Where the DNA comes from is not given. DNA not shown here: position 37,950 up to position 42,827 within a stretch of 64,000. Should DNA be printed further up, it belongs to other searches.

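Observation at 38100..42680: Four-domain ElbD-like enzyme (acyl reductase - AMP ligase - ACP - AGPAT), the myxobacterial ether-lipid synthase architecture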

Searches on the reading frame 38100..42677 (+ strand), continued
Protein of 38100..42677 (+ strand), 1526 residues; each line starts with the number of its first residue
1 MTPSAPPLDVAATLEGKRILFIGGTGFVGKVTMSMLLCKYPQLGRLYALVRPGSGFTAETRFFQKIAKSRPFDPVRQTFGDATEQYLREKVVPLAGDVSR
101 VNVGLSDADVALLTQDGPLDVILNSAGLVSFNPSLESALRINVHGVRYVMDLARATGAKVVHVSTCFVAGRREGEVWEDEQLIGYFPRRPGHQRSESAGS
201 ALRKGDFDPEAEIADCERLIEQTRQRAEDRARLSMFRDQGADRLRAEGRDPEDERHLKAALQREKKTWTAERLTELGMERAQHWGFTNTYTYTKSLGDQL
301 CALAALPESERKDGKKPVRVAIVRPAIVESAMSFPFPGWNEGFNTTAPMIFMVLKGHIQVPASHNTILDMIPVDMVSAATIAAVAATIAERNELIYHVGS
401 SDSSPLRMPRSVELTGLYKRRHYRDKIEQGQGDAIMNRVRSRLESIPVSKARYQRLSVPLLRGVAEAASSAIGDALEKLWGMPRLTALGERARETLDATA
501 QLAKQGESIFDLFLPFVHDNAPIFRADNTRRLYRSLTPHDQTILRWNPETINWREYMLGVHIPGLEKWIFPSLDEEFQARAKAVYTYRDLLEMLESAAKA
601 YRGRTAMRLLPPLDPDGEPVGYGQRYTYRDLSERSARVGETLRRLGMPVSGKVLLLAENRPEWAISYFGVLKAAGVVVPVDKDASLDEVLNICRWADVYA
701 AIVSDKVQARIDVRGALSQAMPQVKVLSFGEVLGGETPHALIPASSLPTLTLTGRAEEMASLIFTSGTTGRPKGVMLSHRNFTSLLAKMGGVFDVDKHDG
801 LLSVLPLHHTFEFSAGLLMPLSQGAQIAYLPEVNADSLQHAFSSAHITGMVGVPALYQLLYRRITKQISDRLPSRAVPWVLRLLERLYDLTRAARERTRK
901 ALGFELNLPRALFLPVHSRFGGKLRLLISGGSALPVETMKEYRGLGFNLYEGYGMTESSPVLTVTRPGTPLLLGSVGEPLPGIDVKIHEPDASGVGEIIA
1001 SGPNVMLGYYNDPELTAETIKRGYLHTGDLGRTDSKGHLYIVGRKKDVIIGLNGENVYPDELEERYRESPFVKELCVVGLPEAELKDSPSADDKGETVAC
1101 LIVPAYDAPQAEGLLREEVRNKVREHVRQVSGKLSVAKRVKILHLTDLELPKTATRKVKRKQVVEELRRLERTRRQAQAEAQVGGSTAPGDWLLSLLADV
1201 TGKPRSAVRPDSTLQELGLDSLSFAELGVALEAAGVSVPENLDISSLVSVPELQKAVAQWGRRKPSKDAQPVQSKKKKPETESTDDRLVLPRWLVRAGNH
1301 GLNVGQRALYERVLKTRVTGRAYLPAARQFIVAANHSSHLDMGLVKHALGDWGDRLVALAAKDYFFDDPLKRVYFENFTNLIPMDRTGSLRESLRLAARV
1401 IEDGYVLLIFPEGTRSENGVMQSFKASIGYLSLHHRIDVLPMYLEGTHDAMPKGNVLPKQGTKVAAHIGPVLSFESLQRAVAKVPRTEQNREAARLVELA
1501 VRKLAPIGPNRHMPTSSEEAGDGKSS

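Call 28: search_protein_families(library=pfam, proteins=[L009:14637-16037:+, L009:16048-17052:+, L009:8671-10074:-, L009:6189-7283:+, L007:8390-9988:+, L007:14630-15775:+, L014:14719-15342:+, L014:6585-8210:+], max_evalue=0.001)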
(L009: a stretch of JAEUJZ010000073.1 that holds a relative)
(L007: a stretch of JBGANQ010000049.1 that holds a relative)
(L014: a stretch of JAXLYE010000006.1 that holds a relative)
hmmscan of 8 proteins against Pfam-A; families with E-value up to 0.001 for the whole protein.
L009:14637-16037:+ (467 aa): 8 families
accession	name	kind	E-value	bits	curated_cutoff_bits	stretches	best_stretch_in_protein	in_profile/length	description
PF07719.23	TPR_2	-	7.4e-13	48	27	0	145-171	7-33/34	Tetratricopeptide repeat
PF13432.12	TPR_16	-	4.2e-07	30.7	32.7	0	192-253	4-63/65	Tetratricopeptide repeat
PF00515.34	TPR_1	-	3.1e-06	27.2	27.8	0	145-170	7-32/34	Tetratricopeptide repeat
PF13428.12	TPR_14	-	5e-06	27.1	23.5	0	145-176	7-38/44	Tetratricopeptide repeat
PF13174.12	TPR_6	-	0.0002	22.2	26.3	0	272-301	4-33/33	Tetratricopeptide repeat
PF13181.12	TPR_8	-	0.00033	21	25.7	0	144-168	6-30/34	Tetratricopeptide repeat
PF13176.12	TPR_7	-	0.00061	20.1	27.9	0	188-211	2-27/36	Tetratricopeptide repeat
PF13424.12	TPR_12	-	0.00066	20.3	30.1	0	184-248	2-72/77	Tetratricopeptide repeat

L009:16048-17052:+ (335 aa): 4 families
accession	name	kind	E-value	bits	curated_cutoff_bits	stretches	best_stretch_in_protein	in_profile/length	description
PF14559.12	TPR_19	-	1.3e-09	38.7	25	1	173-220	3-50/68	Tetratricopeptide repeat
PF13414.12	TPR_11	-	7.8e-07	29.1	26.8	0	96-122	15-41/42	TPR repeat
PF07719.23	TPR_2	-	4.8e-06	26.7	27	0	195-223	1-29/34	Tetratricopeptide repeat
PF13428.12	TPR_14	-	0.00076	20.4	23.5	0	161-203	1-43/44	Tetratricopeptide repeat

L009:8671-10074:- (468 aa): 1 family
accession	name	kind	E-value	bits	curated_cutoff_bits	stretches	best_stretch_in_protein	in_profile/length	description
PF05690.20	ThiG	-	1.3e-111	372.3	23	1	204-447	2-247/247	Thiazole biosynthesis protein ThiG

L009:6189-7283:+ (365 aa): 1 family
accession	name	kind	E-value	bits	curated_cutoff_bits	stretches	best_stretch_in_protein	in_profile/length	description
PF12740.14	PETase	-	0.00066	19.6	28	0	124-216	53-149/263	PET hydrolase-like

L007:8390-9988:+ (533 aa): 1 family
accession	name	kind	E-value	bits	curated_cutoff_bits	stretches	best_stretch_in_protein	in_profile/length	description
PF09861.14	Lar_N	-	7.5e-37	127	23.3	1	44-231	19-201/204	Lactate racemase N-terminal domain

L007:14630-15775:+ (382 aa): 6 families
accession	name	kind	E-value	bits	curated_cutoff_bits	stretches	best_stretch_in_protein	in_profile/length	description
PF01370.27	Epimerase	-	4.1e-29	102.1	20.9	1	28-279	1-240/240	NAD dependent epimerase/dehydratase family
PF01073.25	3Beta_HSD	-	3.8e-12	46.3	22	1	29-204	1-159/280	3-beta hydroxysteroid dehydrogenase/isomerase family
PF16363.11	GDP_Man_Dehyd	-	7.4e-11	42.5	27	1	29-289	1-259/332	GDP-mannose 4,6 dehydratase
PF05368.20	NmrA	-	9e-11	42.3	27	1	28-162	5-108/298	NmrA-like family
PF07993.18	NAD_binding_4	-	9.7e-10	38.5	20.1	1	30-227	1-210/258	Male sterility protein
PF13460.12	NAD_binding_10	-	8.9e-08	32.6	27.2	1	32-233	1-157/184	NAD(P)H-binding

L014:14719-15342:+ (208 aa): 0 families

L014:6585-8210:+ (542 aa): 5 families
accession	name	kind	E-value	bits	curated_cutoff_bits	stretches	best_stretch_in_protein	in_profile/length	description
PF01189.24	Methyltr_RsmB-F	-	5.3e-39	134.4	27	1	309-538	3-198/199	16S rRNA methyltransferase RsmB/F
PF22458.1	RsmF-B_ferredox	-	1.6e-14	54.2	27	1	212-283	1-71/74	Methyltr_RsmF/B-like, ferredoxin-like domain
PF01209.24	Ubie_methyltran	-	2e-05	24.5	20.1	1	306-375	39-108/233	ubiE/COQ5 methyltransferase family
PF13649.12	Methyltransf_25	-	0.00018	22.6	27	1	318-376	1-57/97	Methyltransferase domain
PF13847.12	Methyltransf_31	-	0.0009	19.4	27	0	318-370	7-59/145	Methyltransferase domain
